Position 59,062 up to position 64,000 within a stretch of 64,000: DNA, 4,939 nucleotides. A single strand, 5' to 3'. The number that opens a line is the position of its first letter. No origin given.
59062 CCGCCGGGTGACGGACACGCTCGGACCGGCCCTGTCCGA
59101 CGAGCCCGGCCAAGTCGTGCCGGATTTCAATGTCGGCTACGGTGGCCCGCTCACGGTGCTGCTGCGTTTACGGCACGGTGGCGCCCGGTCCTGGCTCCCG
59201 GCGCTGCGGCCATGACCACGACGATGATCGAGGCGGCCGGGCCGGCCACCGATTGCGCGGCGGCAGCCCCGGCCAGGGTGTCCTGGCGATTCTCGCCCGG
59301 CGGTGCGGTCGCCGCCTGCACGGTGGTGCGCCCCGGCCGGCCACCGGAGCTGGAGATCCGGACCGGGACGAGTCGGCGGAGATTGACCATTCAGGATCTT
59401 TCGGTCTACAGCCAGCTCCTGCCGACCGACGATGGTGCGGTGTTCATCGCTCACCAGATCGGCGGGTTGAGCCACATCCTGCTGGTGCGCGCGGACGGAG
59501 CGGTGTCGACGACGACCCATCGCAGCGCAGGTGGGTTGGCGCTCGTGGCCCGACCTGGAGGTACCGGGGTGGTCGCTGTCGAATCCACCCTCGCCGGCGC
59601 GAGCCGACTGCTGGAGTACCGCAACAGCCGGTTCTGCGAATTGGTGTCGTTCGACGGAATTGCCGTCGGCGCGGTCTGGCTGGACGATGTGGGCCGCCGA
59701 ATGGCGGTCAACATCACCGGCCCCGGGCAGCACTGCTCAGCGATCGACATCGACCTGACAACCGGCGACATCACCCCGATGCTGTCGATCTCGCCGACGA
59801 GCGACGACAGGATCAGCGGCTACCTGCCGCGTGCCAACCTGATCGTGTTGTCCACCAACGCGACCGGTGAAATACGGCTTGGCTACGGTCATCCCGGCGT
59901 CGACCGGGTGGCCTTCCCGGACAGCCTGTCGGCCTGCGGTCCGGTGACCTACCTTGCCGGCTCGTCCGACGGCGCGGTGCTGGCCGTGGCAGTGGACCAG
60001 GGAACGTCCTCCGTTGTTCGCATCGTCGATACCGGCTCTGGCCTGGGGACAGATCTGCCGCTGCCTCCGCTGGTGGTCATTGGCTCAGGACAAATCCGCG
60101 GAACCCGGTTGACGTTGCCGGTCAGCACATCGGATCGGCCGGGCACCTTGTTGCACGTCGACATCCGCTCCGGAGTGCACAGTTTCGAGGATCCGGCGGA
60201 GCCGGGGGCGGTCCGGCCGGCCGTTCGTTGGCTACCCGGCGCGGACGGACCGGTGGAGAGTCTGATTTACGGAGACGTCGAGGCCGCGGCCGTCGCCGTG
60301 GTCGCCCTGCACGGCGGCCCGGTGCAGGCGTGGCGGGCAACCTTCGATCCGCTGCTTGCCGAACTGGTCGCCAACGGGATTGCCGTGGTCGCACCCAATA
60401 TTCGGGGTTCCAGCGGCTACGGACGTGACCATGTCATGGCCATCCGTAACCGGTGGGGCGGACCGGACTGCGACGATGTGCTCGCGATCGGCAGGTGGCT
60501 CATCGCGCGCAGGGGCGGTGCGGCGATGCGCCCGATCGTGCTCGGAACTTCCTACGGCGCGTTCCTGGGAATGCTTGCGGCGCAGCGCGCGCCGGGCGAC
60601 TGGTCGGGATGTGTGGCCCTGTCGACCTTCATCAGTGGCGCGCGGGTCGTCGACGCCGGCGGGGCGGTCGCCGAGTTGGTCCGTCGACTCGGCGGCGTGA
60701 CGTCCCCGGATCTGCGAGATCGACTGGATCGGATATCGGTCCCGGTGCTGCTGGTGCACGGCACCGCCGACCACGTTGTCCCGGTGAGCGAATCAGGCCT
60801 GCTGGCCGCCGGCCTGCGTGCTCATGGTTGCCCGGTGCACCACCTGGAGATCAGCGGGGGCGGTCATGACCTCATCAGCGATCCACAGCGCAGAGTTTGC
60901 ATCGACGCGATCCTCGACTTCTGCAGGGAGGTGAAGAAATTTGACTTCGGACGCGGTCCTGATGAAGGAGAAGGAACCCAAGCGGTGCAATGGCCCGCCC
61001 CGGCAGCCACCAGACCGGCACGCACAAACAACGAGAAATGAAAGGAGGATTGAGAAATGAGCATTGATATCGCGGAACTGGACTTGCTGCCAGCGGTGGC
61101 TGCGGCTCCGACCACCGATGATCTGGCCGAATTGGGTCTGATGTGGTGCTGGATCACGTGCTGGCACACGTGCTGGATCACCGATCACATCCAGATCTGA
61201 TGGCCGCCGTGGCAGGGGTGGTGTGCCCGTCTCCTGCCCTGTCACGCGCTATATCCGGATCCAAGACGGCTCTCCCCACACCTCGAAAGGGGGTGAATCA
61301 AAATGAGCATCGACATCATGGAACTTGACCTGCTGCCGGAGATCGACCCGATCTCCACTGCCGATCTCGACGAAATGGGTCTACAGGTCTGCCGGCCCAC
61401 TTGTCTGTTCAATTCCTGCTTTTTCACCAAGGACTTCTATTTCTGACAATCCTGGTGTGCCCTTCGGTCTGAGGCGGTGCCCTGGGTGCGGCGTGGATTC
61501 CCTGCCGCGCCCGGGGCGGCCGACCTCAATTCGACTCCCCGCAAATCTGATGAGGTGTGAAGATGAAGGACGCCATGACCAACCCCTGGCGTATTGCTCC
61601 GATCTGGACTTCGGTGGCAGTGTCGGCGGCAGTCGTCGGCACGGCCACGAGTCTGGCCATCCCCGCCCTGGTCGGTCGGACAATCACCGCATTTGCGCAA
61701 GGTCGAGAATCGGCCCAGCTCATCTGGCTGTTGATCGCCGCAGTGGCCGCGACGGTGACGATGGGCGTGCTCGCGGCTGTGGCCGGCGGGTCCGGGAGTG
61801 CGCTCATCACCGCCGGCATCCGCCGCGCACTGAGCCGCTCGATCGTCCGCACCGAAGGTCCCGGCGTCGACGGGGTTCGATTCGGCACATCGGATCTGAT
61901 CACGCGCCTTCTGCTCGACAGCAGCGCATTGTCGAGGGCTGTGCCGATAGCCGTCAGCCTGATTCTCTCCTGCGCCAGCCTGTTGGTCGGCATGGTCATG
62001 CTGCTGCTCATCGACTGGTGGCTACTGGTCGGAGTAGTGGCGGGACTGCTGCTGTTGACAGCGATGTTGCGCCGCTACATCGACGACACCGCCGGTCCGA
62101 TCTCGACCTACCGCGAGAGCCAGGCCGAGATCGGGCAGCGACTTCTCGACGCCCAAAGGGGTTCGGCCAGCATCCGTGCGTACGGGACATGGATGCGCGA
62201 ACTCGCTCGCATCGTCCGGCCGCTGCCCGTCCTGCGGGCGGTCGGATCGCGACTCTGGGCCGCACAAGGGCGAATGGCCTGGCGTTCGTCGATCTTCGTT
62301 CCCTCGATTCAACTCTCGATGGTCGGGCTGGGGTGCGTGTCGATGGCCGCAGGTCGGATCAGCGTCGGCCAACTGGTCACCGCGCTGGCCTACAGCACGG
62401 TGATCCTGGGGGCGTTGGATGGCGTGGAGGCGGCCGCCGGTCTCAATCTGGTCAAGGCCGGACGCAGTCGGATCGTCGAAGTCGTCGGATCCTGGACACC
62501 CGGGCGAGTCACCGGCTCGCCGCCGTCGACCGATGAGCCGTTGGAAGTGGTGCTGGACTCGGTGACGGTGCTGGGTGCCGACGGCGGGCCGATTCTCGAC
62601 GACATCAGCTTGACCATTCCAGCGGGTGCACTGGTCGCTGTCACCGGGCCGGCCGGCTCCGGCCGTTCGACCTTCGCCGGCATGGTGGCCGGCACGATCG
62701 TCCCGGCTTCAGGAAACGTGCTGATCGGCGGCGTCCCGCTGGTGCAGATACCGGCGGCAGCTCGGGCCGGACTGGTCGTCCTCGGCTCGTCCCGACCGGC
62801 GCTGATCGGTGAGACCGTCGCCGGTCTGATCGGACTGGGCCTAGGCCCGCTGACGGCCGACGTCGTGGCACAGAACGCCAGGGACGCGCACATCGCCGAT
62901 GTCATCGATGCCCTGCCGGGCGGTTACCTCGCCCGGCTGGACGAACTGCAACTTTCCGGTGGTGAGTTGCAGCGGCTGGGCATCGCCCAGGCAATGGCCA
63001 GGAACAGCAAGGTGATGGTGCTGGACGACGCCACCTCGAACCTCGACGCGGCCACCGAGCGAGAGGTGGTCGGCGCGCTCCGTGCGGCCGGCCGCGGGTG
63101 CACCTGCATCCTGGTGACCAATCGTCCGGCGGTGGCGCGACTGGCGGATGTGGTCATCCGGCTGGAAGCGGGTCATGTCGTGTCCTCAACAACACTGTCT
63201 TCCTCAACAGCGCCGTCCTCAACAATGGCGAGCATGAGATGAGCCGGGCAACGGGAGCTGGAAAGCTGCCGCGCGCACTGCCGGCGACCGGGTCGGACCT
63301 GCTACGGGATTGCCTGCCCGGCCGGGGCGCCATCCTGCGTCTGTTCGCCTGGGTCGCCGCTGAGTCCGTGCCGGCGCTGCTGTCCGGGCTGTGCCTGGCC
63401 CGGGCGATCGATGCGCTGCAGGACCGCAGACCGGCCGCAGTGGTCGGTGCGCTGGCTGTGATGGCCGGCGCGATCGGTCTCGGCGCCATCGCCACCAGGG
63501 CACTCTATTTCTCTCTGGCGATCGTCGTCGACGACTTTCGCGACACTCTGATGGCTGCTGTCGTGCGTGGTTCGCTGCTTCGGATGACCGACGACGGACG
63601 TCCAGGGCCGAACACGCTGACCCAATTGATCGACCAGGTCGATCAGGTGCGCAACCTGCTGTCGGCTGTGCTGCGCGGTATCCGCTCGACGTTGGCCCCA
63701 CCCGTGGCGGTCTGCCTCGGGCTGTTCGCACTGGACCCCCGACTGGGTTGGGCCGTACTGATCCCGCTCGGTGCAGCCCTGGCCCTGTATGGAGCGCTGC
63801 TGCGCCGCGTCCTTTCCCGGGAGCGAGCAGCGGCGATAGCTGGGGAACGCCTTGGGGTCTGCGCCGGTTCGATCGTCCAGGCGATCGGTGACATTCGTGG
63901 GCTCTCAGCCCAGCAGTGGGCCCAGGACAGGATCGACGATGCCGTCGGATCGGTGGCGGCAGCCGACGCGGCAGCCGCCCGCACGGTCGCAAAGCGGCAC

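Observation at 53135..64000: Compact class IV (LanL-type) lanthipeptide gene cluster at the window edge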

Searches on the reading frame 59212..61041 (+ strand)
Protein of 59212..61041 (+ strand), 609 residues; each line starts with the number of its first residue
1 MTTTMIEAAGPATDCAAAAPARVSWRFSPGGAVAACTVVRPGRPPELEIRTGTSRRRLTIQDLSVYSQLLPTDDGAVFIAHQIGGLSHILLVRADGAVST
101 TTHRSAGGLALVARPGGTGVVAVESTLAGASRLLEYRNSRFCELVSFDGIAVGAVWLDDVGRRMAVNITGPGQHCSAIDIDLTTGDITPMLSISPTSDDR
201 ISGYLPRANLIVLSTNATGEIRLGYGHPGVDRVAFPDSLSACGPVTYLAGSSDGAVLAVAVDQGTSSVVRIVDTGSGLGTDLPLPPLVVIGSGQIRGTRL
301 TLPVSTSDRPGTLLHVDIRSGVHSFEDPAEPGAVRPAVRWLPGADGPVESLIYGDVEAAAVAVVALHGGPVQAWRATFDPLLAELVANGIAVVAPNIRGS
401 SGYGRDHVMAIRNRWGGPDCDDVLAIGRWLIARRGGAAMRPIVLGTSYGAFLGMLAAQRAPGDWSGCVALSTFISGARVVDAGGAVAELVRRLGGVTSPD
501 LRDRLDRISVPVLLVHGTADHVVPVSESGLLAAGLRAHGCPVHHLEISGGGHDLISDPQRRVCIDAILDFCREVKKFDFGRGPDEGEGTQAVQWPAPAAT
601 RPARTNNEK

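Call 13: search_protein_families(library=pfam, proteins=[window:59212-61041:+], max_evalue=0.01)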
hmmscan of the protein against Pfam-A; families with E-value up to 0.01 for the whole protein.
window:59212-61041:+ (609 aa): 7 families
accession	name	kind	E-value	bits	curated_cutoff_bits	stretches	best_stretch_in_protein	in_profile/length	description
PF00326.27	Peptidase_S9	-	8.3e-21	74.9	22.6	1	385-573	9-208/213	Prolyl oligopeptidase family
PF12146.15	Hydrolase_4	-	1.2e-13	51.4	27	2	362-501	6-137/239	Serine aminopeptidase, S33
PF00561.26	Abhydrolase_1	-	2.9e-07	30.9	25.8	0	501-555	191-241/245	alpha/beta hydrolase fold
PF02129.25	Peptidase_S15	-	5.6e-05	23.4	23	0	384-487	46-144/262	X-Pro dipeptidyl-peptidase (S15 family)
PF12697.13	Abhydrolase_6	-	0.00034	21.8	26.3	1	363-493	1-111/217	Alpha/beta hydrolase family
PF03959.19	FSH1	-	0.0037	17.4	21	0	443-538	105-189/211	Serine hydrolase (FSH1)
PF20434.5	BD-FAE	-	0.0052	16.7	26.8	0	507-533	187-213/215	BD-FAE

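Call 14: search_protein_families(library=ncbifam, proteins=[window:59212-61041:+], max_evalue=0.01)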
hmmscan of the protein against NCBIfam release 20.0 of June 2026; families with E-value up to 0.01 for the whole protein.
window:59212-61041:+ (609 aa): 13 families
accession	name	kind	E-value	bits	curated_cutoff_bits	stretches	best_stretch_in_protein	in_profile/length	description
NF050058.1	e_dPHAscl_type1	hypoth_equivalog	2.6e-05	23.9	150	1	363-535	25-204/276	extracellular catalytic domain type 1 short-chain-length polyhydroxyalkanoate depolymerase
NF052610.1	macro_16_ester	equivalog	0.00018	20.9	420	1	502-568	216-277/281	alpha/beta fold macrolide esterase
TIGR02427.1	protocat_pcaD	equivalog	0.00067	19.1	255.85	1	497-534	181-218/251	3-oxoadipate enol-lactonase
TIGR01738.1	bioH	equivalog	0.00076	19.2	206.95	1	493-527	172-206/245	pimeloyl-ACP methyl ester esterase BioH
NF053693.1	esterase_mleCBF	exception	0.00095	18.6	564.5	1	502-561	214-269/279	CBF family alpha/beta fold macrolide esterase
NF041759.1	mac_hydro_EstT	equivalog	0.00095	18.4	450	1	503-568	214-274/278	macrolide hydrolase EstT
NF007857.0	PRK10566.1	equivalog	0.0016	18.3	201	1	487-539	163-216/249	esterase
NF033124.1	estX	equivalog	0.0019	17.4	600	1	503-562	216-271/280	macrolide esterase EstX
NF053518.1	DipepPtdsDpp5Prph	equivalog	0.0021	16.7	900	0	385-426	452-493/655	dipeptidyl-peptidase Dpp5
NF011457.0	PRK14875.1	equivalog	0.0022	17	307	1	495-538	301-344/372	acetoin dehydrogenase dihydrolipoyllysine-residue acetyltransferase subunit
TIGR03611.1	RutD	equivalog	0.0029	17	238.5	1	486-537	175-226/258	pyrimidine utilization protein D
NF053683.1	esterase_mleBRB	exception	0.0041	16.7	585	1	504-573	214-278/280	BRB family alpha/beta fold macrolide esterase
NF051488.1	bifunc_PcaDC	exception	0.0056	15.9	390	0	498-536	182-220/375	bifunctional 3-oxoadipate enol-lactonase/4-carboxymuconolactone decarboxylase PcaDC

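Call 46: list_cluster_members(proteins=[P0003, P0002, P0004, P0009, P0128, P0131, window:59212-61038:+])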
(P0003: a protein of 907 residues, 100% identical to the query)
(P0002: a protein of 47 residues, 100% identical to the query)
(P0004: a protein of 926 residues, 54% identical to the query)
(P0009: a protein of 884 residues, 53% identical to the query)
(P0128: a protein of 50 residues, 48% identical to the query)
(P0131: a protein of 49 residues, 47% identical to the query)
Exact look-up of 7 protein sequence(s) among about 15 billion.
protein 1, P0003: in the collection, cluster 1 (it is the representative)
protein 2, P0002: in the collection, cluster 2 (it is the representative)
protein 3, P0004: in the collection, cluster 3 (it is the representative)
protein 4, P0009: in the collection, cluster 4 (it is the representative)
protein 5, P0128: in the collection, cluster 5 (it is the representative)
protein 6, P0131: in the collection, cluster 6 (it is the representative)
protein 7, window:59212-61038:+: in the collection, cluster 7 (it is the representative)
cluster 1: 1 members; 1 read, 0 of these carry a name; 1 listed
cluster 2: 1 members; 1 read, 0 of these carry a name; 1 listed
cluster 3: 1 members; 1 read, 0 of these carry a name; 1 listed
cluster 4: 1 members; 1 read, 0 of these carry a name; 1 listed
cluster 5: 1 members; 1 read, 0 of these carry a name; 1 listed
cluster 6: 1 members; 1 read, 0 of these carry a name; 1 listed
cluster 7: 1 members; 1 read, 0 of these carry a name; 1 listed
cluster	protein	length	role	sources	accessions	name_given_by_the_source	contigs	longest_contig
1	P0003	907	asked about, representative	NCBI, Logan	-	-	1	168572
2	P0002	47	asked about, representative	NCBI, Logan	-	-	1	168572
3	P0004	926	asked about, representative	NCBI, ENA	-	-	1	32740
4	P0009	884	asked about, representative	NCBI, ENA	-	-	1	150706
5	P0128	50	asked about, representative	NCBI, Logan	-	-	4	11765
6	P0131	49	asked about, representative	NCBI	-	-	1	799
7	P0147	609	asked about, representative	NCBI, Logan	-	-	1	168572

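Call 55: search_solved_structures(query=window:59212-61038:+, max_evalue=0.001, show_alignments=2)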
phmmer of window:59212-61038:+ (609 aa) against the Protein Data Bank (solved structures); distinct sequences matched with E-value up to 0.001: 20.
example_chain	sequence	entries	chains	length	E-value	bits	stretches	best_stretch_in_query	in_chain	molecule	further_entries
2qzp_A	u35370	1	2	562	1.1e-17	67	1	343-554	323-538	Acylamino-acid-releasing enzyme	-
1ve6_A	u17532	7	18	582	1.2e-17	66.9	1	343-554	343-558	Acylamino-acid-releasing enzyme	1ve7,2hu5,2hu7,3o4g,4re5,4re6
2hu8_A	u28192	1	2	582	3.5e-17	65.4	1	343-554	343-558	Acylamino-acid-releasing enzyme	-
3o4j_A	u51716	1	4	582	5.6e-17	64.7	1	343-554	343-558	Acylamino-acid-releasing enzyme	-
3o4h_A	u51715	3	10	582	1.4e-16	63.4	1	343-553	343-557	Acylamino-acid-releasing enzyme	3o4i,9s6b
2qr5_A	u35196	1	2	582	3.1e-16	62.2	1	343-554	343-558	Acylamino-acid-releasing enzyme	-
5yzm_A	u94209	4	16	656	2.4e-13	52.7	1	357-561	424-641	Acyl-peptide hydrolase, putative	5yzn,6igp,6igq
5yzo_A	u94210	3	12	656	6.4e-13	51.3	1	357-561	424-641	Acyl-peptide hydrolase, putative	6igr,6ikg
7c72_A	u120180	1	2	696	1.4e-10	43.5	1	362-554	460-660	Prolyl oligopeptidase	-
5l8s_A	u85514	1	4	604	2.8e-10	42.6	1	363-556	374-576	Amino acyl peptidase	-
8wt1_A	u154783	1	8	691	4.1e-10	42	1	360-555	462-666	S9 family peptidase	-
3azo_A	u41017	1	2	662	1.3e-08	37.1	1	326-554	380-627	Aminopeptidase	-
7px8_A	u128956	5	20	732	1.8e-08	36.6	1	362-480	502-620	Acylamino-acid-releasing enzyme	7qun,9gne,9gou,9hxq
3azp_A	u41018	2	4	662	1.9e-08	36.5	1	326-555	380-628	Aminopeptidase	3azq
4hxe_B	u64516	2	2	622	1.8e-06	30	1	360-580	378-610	Putative uncharacterized protein PH0594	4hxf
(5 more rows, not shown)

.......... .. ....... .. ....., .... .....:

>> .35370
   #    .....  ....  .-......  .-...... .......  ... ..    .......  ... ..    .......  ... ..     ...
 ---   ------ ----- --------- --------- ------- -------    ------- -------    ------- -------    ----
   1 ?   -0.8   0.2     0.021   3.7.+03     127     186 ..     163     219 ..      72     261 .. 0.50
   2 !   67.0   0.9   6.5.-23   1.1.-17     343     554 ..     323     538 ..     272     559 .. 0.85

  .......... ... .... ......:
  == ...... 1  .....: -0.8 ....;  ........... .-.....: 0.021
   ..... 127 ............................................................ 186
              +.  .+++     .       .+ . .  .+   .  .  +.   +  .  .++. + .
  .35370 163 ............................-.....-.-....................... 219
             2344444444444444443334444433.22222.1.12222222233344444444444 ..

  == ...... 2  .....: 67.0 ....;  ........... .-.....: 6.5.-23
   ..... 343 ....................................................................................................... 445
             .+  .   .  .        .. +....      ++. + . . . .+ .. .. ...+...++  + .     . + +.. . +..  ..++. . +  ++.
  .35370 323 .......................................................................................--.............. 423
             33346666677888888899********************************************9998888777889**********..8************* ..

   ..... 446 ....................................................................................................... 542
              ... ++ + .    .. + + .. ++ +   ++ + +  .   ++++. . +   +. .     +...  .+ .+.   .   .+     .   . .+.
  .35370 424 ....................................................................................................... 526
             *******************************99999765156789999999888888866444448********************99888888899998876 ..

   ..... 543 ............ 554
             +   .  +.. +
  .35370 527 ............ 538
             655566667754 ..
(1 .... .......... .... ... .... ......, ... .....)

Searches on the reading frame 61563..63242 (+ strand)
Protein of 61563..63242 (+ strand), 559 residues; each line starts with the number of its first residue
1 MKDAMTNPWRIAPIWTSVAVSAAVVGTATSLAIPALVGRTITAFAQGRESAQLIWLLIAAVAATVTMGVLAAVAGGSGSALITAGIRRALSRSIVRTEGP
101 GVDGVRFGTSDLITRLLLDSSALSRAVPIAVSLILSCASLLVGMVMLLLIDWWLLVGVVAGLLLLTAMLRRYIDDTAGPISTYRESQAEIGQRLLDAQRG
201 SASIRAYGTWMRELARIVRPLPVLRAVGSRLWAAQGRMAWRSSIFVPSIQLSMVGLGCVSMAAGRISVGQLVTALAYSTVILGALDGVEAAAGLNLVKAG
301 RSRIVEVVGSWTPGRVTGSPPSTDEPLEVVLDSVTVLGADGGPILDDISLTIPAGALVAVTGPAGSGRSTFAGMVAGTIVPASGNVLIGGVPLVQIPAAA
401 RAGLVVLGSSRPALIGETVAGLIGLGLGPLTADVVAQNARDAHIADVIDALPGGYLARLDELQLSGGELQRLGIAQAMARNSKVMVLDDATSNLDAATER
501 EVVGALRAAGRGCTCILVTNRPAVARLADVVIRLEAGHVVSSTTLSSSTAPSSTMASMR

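Call 13: search_protein_families(library=pfam, proteins=[window:61563-63242:+], max_evalue=0.01)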
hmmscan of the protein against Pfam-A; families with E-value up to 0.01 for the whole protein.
window:61563-63242:+ (559 aa): 3 families
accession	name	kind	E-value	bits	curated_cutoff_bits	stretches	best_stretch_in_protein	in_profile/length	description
PF00005.33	ABC_tran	-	1.6e-18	68.1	25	1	345-492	1-137/137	ABC transporter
PF00664.28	ABC_membrane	-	1e-14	55.3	28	1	19-285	4-274/274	ABC transporter transmembrane region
PF02463.25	SMC_N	-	0.00021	21.2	40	1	441-535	117-212/220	RecF/RecN/SMC N terminal domain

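Call 14: search_protein_families(library=ncbifam, proteins=[window:61563-63242:+], max_evalue=0.01)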
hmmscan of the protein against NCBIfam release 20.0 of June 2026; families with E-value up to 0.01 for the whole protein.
window:61563-63242:+ (559 aa): 184 families (the best 25 are shown)
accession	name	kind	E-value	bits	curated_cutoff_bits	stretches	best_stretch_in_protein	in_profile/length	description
TIGR00958.1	3a01208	subfamily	4.2e-47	160.9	874.6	2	343-545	495-697/711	antigen peptide transporter 2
TIGR03796.1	NHLM_micro_ABC1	equivalog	2.4e-42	145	853.3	1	132-544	273-694/710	NHLP family bacteriocin export ABC transporter peptidase/permease/ATPase subunit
TIGR02857.1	CydD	equivalog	5.8e-42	144.3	435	1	316-534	308-529/529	thiol reductant ABC exporter subunit CydD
TIGR02203.1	MsbA_lipidA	equivalog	1.8e-41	142.3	602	1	18-544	18-551/572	lipid A export permease/ATP-binding protein MsbA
TIGR02204.1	MsbA_rel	hypoth_equivalog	8.2e-38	130.4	780.4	1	18-544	22-557/576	ABC transporter, permease/ATP-binding protein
NF010178.0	PRK13657.1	equivalog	1.1e-35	123.2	733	1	18-546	23-554/588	glucan ABC transporter ATP-binding protein/ permease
TIGR02868.1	CydC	equivalog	9e-34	117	329.05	1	84-521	86-529/530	thiol reductant ABC exporter subunit CydC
TIGR01846.1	type_I_sec_HlyB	subfamily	1.1e-31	109.9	725.55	1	254-545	380-675/694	type I secretion system permease/ATPase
NF045513.1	HepA_fam_ABC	equivalog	1.7e-31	109.3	725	1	110-542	152-589/610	heterocyst formation ABC transporter subunit HepA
TIGR01842.1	type_I_sec_PrtD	subfamily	2.5e-31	108.8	510.15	1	144-539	133-531/544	type I secretion system permease/ATPase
TIGR03375.1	type_I_sec_LssB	subfamily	2.5e-29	102.1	693.1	1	343-541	481-681/696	type I secretion system permease/ATPase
NF008055.0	PRK10789.1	equivalog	6.4e-29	100.8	845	1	24-543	26-552/590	SmdA family multidrug ABC transporter permease/ATP-binding protein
NF052233.1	CphA_assoc_ABC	equivalog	1.4e-28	99.7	880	1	109-542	286-723/766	cyanophycin metabolism-associated ABC transporter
NF008379.0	PRK11174.1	equivalog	2.8e-28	98.9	684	1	322-547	343-569/588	heme ABC transporter permease/ATP-binding protein CydD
TIGR01192.1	chvA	subfamily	4.2e-28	98.3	585.4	1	18-546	23-554/585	glucan export ABC transporter ATP-binding protein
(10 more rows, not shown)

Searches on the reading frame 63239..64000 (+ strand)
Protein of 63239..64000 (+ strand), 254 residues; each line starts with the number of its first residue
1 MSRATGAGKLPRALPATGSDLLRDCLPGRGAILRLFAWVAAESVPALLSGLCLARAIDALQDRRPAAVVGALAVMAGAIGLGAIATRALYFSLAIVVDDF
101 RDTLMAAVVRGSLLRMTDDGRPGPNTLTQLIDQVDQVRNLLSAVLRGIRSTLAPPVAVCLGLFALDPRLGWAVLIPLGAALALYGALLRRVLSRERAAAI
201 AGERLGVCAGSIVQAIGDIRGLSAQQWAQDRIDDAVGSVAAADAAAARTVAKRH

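Call 13: search_protein_families(library=pfam, proteins=[window:63239-64000:+], max_evalue=0.01)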
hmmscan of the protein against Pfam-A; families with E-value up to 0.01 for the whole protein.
window:63239-64000:+ (254 aa): 1 family
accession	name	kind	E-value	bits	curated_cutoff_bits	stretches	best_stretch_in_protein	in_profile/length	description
PF00664.28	ABC_membrane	-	0.00064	19.9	28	1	46-235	15-209/274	ABC transporter transmembrane region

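Call 14: search_protein_families(library=ncbifam, proteins=[window:63239-64000:+], max_evalue=0.01)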
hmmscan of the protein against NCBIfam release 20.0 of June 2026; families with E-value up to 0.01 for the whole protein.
window:63239-64000:+ (254 aa): 0 families
